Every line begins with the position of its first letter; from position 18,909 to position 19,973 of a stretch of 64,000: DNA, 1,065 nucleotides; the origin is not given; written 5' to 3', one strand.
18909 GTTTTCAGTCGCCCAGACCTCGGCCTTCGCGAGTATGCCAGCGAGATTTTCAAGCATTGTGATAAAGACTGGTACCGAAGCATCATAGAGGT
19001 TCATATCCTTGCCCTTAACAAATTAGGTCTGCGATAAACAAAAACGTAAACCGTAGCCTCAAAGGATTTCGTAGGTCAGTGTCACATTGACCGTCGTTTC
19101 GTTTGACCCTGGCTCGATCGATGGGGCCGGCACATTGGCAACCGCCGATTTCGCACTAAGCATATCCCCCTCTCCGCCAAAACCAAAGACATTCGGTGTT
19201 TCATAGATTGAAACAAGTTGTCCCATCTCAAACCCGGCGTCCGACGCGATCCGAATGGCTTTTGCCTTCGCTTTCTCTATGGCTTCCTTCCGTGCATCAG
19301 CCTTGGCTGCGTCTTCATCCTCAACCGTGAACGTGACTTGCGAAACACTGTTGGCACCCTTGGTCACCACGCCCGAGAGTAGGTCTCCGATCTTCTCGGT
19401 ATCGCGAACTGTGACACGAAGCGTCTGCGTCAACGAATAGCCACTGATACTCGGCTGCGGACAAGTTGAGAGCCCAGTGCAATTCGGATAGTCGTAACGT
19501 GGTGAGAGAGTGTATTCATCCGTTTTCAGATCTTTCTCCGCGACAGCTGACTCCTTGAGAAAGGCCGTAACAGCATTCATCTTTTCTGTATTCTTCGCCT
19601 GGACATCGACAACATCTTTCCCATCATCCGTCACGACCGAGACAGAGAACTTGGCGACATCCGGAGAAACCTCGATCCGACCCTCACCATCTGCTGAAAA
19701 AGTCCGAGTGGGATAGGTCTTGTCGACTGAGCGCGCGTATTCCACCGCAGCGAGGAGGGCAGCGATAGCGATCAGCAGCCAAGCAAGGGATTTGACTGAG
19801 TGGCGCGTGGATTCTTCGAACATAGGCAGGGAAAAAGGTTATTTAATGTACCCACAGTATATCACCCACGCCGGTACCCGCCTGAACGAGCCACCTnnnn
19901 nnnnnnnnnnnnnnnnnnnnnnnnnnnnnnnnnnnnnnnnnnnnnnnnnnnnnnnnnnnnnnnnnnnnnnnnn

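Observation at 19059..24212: MacAB-like efflux operon with an embedded FMN-binding-like protein and a SIMPL protein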

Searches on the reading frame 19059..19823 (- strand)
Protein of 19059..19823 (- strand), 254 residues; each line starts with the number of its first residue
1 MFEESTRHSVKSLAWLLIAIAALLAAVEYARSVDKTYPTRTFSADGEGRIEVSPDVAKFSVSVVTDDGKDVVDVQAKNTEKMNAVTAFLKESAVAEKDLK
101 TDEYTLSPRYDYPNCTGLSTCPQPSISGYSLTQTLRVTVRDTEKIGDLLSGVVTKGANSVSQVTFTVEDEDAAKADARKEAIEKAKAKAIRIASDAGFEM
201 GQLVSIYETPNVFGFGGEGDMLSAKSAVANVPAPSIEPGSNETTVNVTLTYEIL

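Call 3: search_protein_families(library=pfam, proteins=[window:19059-19823:-], max_evalue=1)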
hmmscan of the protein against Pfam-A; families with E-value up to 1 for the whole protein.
window:19059-19823:- (254 aa): 2 families
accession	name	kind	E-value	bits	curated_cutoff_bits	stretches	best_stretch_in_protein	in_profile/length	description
PF04402.19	SIMPL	-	2.4e-48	165.6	25.2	1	45-251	4-205/205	Protein of unknown function (DUF541)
PF04390.17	LptE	-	0.044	14.9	23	1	119-184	53-113/118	Lipopolysaccharide-assembly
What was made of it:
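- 19059..19823 (-): Membrane-anchored SIMPL/DUF541 protein with a clade-specific Cys pair (C-x6-C-P, in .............). PF04402 E 2.4e-48 (call 3).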

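Call 4: search_protein_families(library=ncbifam, proteins=[window:19059-19823:-], max_evalue=1)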
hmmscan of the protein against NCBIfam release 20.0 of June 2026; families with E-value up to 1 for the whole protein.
window:19059-19823:- (254 aa): 3 families
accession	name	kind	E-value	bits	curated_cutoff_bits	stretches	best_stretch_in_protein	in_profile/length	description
NF008299.0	PRK11087.1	equivalog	1.7e-26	93.1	249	1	21-206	9-189/238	oxidative stress defense protein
NF041390.1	TadE_Rv3655c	subfamily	0.039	14.5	40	0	15-96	13-98/101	TadE family type IV pilus minor pilin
NF007560.0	PRK10187.1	equivalog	0.059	12.7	327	1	53-94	147-188/266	trehalose-phosphatase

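Call 44: search_solved_structures(query=window:19059-19823:-, max_evalue=0.01, show_alignments=2)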
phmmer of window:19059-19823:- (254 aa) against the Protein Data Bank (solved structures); distinct sequences matched with E-value up to 0.01: 1.
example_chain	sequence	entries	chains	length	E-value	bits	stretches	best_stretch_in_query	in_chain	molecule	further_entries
4hvz_A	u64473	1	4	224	9.5e-22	80.8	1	36-253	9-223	26 kDa periplasmic immunogenic protein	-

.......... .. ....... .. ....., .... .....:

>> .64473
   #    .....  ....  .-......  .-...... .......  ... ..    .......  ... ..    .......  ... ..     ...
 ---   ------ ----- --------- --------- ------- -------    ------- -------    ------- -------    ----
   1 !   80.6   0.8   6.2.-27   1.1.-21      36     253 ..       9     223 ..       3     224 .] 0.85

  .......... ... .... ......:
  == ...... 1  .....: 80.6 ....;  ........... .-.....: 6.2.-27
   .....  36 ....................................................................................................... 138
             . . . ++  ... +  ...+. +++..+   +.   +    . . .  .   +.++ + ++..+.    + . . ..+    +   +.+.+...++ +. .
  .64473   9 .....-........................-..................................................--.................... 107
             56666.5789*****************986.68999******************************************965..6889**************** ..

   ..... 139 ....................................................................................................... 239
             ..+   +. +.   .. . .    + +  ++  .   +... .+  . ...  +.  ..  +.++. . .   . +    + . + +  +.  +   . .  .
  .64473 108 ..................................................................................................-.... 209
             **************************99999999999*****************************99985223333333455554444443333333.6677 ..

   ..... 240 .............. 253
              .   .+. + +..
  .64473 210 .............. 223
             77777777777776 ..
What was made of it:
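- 19059..19823 (-): BP26 4hvz E 1e-21; BP26 has no cysteines at the aligned positions (call 44).
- On SIMPL (PF04402): BP26 4hvz E 1e-21 (call 44).
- Closest known: SIMPL/DUF541 proteins: Brucella BP26. Same: Full-length SIMPL domain: PF04402 E 2.4e-48, BP26 E 1e-21, NF008299 YggE model E 1.7e-26 (calls 3, 4, 44).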

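Call 64: find_homologous_proteins(query=window:19059-19823:-, max_evalue=1e-10)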
Query window:19059-19823:- (254 aa): 543 proteins with E <= 1e-10 among 4025 candidates; the best 120 are listed.
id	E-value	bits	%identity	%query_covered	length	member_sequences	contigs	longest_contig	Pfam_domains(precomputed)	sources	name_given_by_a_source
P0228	1.7e-157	540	100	100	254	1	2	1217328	PF04402.20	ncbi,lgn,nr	ncbi:MAG: SIMPL domain-containing protein [Candidatus Moraniibacteriota bacterium]|nr:MAG: SIMPL dom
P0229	6.9e-154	528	98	100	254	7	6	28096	PF04402.20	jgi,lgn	jgi:uncharacterized protein YggE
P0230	3.3e-138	477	87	100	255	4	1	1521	PF04402.20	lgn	-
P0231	4.4e-127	440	81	100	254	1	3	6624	PF04402.20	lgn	-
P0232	1.3e-122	426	79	100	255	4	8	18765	PF04402.20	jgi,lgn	jgi:uncharacterized protein YggE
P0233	3.9e-122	424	76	100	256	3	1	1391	PF04402.20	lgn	-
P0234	2.1e-121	422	78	100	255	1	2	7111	PF04402.20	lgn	-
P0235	4.8e-121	420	77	100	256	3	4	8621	PF04402.20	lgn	-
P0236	1.9e-120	418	73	100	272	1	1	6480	PF04402.20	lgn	-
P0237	6.9e-120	417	76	100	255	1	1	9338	PF04402.20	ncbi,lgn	ncbi:MAG: SIMPL domain-containing protein [Candidatus Moraniibacteriota bacterium]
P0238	2.8e-119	415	77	100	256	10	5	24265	PF04402.20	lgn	-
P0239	3.6e-119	414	77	100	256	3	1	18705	PF04402.20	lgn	-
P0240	7.6e-119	413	76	100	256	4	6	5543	PF04402.20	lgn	-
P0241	2.2e-118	412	76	100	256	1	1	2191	PF04402.20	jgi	jgi:uncharacterized protein YggE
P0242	3.0e-118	411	75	100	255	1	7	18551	PF04402.20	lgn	-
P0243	2.0e-117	409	74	100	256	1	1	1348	PF04402.20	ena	-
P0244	9.9e-117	406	75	100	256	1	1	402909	PF04402.20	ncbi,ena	-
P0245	1.4e-116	406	74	100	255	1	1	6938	PF04402.20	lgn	-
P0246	8.2e-115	400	73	100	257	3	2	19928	PF04402.20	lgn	-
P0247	1.0e-114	400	74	100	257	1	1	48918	PF04402.20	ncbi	ncbi:MAG: SIMPL domain-containing protein [Undibacterium sp.]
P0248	2.9e-114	398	73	100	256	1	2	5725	PF04402.20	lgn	-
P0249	1.6e-113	396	76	96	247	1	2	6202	PF04402.20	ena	-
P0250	2.3e-111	389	73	100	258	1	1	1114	PF04402.20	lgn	-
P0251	7.7e-109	380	73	89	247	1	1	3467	PF04402.20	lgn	-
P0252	7.7e-109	380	70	100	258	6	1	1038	PF04402.20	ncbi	-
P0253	1.8e-108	379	68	100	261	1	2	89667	PF04402.20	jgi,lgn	-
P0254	2.9e-107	375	69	100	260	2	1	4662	PF04402.20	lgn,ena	-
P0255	6.9e-107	374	73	94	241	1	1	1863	PF04402.20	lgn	-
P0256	5.5e-106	371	70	96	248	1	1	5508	PF04402.20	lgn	-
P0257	1.4e-105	370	67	100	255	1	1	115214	PF04402.20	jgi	jgi:uncharacterized protein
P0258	1.2e-102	360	66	100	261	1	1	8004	PF04402.20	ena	-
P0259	1.2e-102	360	66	100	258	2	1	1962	PF04402.20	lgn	-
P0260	1.4e-99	350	65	100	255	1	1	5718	PF04402.20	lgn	-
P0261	1.3e-96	340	64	100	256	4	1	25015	PF04402.20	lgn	-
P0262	5.8e-85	302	76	75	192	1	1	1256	PF04402.20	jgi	jgi:uncharacterized protein YggE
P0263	4.4e-80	286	56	89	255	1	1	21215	PF04402.20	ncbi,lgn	-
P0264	5.1e-79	283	56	99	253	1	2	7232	PF04402.20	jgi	jgi:uncharacterized protein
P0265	6.5e-79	283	56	99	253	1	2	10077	PF04402.20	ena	-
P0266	4.1e-78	280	56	99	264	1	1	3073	PF04402.20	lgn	-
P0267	1.0e-77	279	54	100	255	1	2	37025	PF04402.20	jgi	jgi:uncharacterized protein YggE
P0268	2.4e-77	277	55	99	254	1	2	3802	PF04402.20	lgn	-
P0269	3.1e-77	277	55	99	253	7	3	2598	PF04402.20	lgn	-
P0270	3.5e-77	277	55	100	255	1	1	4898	PF04402.20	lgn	-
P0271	4.0e-77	277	58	95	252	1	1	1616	PF04402.20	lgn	-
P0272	4.6e-77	277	56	99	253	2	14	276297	PF04402.20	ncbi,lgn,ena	-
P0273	9.6e-77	275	52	99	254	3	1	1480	PF04402.20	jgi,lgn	jgi:uncharacterized protein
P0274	1.0e-76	275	55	99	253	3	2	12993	PF04402.20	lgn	-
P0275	1.1e-76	275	56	99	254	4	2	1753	PF04402.20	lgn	-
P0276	2.6e-76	274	56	99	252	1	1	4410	PF04402.20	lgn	-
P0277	4.9e-76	273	56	98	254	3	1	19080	PF04402.20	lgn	-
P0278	5.5e-76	273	54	100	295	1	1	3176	PF04402.20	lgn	-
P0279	9.2e-76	272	54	99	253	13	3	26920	PF04402.20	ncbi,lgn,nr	ncbi:MAG: SIMPL domain-containing protein [Candidatus Moranbacteria bacterium]|nr:SIMPL domain-conta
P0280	1.0e-75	272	57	96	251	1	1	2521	PF04402.20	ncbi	-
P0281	1.7e-75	271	56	89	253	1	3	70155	PF04402.20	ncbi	-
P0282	1.7e-75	271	55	99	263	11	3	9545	PF04402.20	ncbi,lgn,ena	-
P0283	2.5e-75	271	55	98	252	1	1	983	PF04402.20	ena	-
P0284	3.7e-75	270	56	100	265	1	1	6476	PF04402.20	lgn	-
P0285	4.8e-75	270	54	99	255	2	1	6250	PF04402.20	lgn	-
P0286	5.6e-75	270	54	99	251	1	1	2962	PF04402.20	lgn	-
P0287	5.6e-75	270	57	96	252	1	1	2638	PF04402.20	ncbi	-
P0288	6.9e-75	269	54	99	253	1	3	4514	PF04402.20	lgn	-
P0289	7.5e-75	269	54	100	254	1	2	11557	PF04402.20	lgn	-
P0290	8.5e-75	269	53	98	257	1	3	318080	PF04402.20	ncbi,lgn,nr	ncbi:MAG: SIMPL domain-containing protein [Candidatus Moranbacteria bacterium]|nr:SIMPL domain-conta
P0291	9.1e-75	269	55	96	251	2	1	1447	PF04402.20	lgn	-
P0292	1.2e-74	269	54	99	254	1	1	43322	PF04402.20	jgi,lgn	jgi:hypothetical protein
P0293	1.8e-74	268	54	100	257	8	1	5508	PF04402.20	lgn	-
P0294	1.9e-74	268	53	100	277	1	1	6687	PF04402.20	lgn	-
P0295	1.9e-74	268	55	96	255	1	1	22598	PF04402.20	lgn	-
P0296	3.1e-74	267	53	100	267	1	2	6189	PF04402.20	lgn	-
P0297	3.3e-74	267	52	99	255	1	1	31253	PF04402.20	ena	-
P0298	4.0e-74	267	54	96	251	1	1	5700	PF04402.20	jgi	jgi:uncharacterized protein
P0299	7.2e-74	266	57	96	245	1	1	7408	PF04402.20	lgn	-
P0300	9.8e-74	266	53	99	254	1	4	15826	PF04402.20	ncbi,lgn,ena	-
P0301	1.5e-73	265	55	98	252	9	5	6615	PF04402.20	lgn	-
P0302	1.8e-73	265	55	100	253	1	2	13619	PF04402.20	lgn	-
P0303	1.8e-73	265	54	97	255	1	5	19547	PF04402.20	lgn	-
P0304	2.5e-73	264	55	96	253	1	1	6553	PF04402.20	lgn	-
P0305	4.6e-73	263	53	100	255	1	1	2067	PF04402.20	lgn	-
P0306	7.6e-73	263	55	100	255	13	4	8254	PF19707.5,PF04402.20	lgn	-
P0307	2.4e-72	261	52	99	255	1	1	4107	PF04402.20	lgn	-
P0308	2.6e-72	261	52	100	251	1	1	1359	PF04402.20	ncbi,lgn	-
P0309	2.8e-72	261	53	99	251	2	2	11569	PF04402.20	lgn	-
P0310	3.6e-72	261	54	99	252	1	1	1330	PF04402.20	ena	-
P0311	1.7e-71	258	52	100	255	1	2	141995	PF04402.20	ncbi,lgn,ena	-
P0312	1.8e-71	258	53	96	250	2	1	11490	PF04402.20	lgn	-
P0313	2.8e-71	258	52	96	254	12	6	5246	PF04402.20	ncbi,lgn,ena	-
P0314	1.1e-70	256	50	99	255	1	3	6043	PF04402.20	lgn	-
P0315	1.7e-70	255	56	91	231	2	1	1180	PF04402.20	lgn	-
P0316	1.8e-70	255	55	100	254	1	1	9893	PF04402.20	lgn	-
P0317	3.6e-70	254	52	99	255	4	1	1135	PF04402.20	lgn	-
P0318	3.8e-70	254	55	94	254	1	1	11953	PF04402.20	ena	-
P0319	4.8e-70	254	51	96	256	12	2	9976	PF04402.20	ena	-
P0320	6.9e-70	253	52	99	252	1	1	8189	PF04402.20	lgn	-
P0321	1.2e-69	252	50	100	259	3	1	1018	PF04402.20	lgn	-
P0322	3.0e-69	251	53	97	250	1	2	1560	PF04402.20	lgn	-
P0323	7.3e-69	250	51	96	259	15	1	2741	PF04402.20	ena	-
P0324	7.6e-69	250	52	96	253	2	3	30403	PF04402.20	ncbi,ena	-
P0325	1.1e-68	249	50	100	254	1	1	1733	PF04402.20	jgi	jgi:uncharacterized protein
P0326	2.4e-68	248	51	91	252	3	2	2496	PF04402.20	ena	-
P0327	3.0e-68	248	52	96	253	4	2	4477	PF19707.5,PF04402.20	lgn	-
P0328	3.2e-68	248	53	99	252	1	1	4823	PF04402.20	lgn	-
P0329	5.9e-68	247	50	100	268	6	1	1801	PF04402.20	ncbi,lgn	-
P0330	1.1e-67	246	50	99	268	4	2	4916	PF04402.20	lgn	-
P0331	1.4e-67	245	48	100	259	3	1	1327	PF04402.20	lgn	-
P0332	1.8e-67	245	49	97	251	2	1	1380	PF04402.20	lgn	-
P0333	2.0e-67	245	49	100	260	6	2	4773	PF04402.20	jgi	jgi:uncharacterized protein YggE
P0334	3.2e-67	244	49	99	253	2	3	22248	PF04402.20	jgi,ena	-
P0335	3.7e-67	244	50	96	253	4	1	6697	PF04402.20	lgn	-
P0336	9.4e-67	243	50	99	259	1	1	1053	PF04402.20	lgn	-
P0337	9.6e-67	243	50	96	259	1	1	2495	PF04402.20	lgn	-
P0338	1.0e-66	243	51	96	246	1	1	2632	PF04402.20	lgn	-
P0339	1.1e-66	243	49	100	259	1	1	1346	PF04402.20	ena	-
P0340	1.5e-66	242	47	100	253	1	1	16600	PF04402.20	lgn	-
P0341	7.3e-66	240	51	89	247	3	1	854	PF04402.20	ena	-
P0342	8.7e-65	236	49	100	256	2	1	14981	PF04402.20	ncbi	-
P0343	9.3e-65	236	47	97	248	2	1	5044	PF04402.20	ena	-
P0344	1.6e-64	236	49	89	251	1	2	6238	PF04402.20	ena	-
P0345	4.0e-63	231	50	99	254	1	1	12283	PF04402.20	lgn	-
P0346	5.0e-63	231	51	89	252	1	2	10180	PF04402.20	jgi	jgi:uncharacterized protein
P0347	6.9e-63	230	59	81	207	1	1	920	PF04402.20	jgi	jgi:hypothetical protein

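Call 65: find_encoding_contigs(protein=P0290, flank=6000, max_places=1)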
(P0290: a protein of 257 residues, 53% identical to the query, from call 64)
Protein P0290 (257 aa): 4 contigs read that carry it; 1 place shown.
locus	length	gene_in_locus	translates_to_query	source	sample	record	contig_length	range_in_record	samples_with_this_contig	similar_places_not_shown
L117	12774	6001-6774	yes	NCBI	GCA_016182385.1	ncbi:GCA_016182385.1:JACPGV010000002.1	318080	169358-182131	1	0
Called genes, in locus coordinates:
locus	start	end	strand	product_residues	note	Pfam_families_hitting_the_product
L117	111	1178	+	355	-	PF02661:Fic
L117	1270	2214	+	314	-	PF01988:VIT1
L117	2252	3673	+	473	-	PF19077:Big_13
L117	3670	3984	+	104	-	-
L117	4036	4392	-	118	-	-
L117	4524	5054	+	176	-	PF01551:Peptidase_M23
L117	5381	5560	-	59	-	-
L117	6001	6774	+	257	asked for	PF04402:SIMPL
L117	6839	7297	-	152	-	PF02077:SURF4, PF07681:DoxX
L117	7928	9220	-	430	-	PF12229:PG_binding_4 (weak), PF04294:VanW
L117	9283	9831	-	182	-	PF00011:HSP20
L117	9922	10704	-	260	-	-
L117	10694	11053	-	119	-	-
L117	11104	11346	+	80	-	-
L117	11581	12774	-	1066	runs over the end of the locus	PF00133:tRNA-synt_1, PF00300:His_Phos_1, PF00133:tRNA-synt_1, PF09334:tRNA-synt_1g (weak), PF08264:Anticodon_1, PF10458:Val_tRNA-synt_C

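Call 66: find_encoding_contigs(protein=P0272, flank=6000, max_places=1)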
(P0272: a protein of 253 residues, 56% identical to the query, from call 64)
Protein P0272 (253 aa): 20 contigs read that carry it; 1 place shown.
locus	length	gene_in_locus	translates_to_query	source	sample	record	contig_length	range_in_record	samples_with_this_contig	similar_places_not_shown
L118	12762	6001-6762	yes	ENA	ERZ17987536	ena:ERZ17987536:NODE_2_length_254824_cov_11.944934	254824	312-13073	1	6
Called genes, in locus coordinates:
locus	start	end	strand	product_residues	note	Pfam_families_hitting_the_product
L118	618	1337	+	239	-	PF00089:Trypsin, PF13365:Trypsin_2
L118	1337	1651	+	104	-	PF21784:Bflower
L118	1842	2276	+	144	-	-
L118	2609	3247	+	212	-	-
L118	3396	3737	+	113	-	-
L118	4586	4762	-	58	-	-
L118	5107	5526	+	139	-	-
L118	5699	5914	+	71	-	PF04070:DUF378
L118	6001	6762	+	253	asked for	PF04402:SIMPL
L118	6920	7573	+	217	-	PF01726:LexA_DNA_bind, PF00717:Peptidase_S24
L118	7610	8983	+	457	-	PF19077:Big_13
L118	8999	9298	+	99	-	-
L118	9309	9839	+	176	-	PF01551:Peptidase_M23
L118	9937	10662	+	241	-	PF01545:Cation_efflux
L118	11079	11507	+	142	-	-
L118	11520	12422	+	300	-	PF02424:ApbE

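Call 67: find_encoding_contigs(protein=P0311, flank=6000, max_places=1)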
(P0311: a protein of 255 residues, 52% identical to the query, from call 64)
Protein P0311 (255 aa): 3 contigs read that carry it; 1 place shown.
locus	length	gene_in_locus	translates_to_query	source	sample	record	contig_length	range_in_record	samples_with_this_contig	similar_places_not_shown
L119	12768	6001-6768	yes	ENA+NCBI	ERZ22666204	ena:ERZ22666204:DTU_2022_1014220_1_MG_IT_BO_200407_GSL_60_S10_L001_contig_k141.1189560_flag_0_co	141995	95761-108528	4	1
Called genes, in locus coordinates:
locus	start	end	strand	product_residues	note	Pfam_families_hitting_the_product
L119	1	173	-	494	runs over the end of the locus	PF08308:PEGA (faint), PF16755:Beta-prop_NUP159_NUP214 (faint)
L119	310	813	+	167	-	-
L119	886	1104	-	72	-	-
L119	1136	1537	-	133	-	-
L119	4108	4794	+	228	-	PF00551:Formyl_trans_N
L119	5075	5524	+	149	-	-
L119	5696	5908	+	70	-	PF04070:DUF378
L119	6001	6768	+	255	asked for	PF04402:SIMPL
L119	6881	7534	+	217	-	PF01726:LexA_DNA_bind, PF00717:Peptidase_S24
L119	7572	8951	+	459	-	PF19077:Big_13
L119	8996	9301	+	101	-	-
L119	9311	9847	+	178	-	PF01551:Peptidase_M23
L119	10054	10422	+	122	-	-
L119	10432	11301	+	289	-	PF02424:ApbE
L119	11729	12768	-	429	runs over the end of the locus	PF04294:VanW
